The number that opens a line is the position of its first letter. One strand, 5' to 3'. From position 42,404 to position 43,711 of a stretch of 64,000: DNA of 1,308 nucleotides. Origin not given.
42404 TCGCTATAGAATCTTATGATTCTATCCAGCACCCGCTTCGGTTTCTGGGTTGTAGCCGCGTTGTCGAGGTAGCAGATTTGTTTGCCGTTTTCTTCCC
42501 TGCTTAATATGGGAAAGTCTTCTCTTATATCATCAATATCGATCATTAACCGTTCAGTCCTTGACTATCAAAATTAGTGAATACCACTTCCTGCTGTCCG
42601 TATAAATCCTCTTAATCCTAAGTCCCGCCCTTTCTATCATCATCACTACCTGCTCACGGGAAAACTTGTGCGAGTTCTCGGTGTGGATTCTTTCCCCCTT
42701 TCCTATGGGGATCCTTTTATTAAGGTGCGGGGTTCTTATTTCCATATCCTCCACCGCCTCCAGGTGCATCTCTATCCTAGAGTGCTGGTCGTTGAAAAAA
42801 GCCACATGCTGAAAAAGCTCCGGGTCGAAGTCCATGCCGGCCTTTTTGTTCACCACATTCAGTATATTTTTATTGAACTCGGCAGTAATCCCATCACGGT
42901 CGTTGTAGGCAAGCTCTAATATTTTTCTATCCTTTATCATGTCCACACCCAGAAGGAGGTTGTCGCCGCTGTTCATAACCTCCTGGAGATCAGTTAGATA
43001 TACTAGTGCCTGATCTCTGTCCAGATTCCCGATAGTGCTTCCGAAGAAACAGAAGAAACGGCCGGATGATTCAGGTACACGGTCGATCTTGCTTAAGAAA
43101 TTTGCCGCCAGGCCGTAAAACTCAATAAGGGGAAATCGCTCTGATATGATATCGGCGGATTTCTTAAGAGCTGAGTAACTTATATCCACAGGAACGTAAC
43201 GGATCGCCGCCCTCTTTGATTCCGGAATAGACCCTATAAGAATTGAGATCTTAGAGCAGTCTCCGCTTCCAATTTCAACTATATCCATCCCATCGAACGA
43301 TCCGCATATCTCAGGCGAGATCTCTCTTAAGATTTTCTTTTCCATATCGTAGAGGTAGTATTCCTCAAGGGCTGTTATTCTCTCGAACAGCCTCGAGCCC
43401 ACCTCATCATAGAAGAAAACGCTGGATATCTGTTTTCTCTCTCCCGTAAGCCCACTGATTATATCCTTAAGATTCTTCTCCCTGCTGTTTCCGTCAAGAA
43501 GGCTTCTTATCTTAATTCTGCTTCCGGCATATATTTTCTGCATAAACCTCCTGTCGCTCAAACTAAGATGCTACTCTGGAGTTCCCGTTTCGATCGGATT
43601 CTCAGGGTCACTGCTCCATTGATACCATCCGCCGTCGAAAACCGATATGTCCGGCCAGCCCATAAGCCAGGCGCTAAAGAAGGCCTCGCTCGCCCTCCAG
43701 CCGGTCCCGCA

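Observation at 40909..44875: Self-contained anaerobic ergothioneine operon: eanB-eanA(egtD)-sufS-sufE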

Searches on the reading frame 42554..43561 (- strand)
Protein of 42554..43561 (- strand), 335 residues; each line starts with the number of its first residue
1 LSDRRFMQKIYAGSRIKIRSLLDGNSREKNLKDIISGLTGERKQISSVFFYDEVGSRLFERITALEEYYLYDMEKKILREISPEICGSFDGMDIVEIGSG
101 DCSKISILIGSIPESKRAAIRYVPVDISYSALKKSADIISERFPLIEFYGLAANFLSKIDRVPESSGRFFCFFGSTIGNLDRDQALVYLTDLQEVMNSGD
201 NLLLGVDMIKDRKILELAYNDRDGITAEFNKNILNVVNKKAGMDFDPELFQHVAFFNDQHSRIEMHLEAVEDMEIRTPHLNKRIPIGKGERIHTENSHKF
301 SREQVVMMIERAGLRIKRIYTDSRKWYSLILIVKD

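Call 3: search_protein_families(library=pfam, proteins=[window:42554-43561:-], max_evalue=0.01)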
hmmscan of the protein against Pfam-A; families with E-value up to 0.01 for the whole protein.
window:42554-43561:- (335 aa): 1 family
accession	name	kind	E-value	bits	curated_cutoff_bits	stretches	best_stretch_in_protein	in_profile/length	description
PF10017.15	Methyltransf_33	-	1.7e-98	329.9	23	1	32-332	3-302/304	Histidine-specific methyltransferase, SAM-dependent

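Call 4: search_protein_families(library=ncbifam, proteins=[window:42554-43561:-], max_evalue=0.01)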
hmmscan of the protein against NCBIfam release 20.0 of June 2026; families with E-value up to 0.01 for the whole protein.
window:42554-43561:- (335 aa): 2 families
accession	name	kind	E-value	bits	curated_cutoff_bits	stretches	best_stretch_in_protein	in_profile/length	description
TIGR03438.1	egtD_ergothio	equivalog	1.2e-97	326.8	290.9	1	31-331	3-300/301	L-histidine N(alpha)-methyltransferase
TIGR03439.1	methyl_EasF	subfamily_domain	3.8e-49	167.3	205.55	1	26-329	8-319/321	EasF family methyltransferase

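Call 6: search_solved_structures(query=window:42554-43561:-, max_evalue=0.001, show_alignments=1)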
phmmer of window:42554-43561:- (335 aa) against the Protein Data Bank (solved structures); distinct sequences matched with E-value up to 0.001: 6.
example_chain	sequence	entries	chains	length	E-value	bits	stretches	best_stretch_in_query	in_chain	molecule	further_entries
4pim_A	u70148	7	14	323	2.6e-57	197.8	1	26-333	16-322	Histidine-specific methyltransferase EgtD | Histidine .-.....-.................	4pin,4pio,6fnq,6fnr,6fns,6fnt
4uy6_A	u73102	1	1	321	7e-57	196.3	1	26-333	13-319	HISTIDINE-SPECIFIC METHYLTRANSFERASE EGTD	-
4uy5_A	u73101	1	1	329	7.2e-57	196.3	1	26-333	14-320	HISTIDINE-SPECIFIC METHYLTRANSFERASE EGTD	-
4uy7_A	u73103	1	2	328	7.4e-57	196.3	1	26-333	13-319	HISTIDINE-SPECIFIC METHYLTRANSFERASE EGTD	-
7scf_A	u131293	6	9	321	6.3e-56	193.2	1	32-331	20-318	Histidine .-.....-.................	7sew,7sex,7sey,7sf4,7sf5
4pip_A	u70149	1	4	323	6.4e-56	193.2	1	26-333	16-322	Histidine-specific methyltransferase EgtD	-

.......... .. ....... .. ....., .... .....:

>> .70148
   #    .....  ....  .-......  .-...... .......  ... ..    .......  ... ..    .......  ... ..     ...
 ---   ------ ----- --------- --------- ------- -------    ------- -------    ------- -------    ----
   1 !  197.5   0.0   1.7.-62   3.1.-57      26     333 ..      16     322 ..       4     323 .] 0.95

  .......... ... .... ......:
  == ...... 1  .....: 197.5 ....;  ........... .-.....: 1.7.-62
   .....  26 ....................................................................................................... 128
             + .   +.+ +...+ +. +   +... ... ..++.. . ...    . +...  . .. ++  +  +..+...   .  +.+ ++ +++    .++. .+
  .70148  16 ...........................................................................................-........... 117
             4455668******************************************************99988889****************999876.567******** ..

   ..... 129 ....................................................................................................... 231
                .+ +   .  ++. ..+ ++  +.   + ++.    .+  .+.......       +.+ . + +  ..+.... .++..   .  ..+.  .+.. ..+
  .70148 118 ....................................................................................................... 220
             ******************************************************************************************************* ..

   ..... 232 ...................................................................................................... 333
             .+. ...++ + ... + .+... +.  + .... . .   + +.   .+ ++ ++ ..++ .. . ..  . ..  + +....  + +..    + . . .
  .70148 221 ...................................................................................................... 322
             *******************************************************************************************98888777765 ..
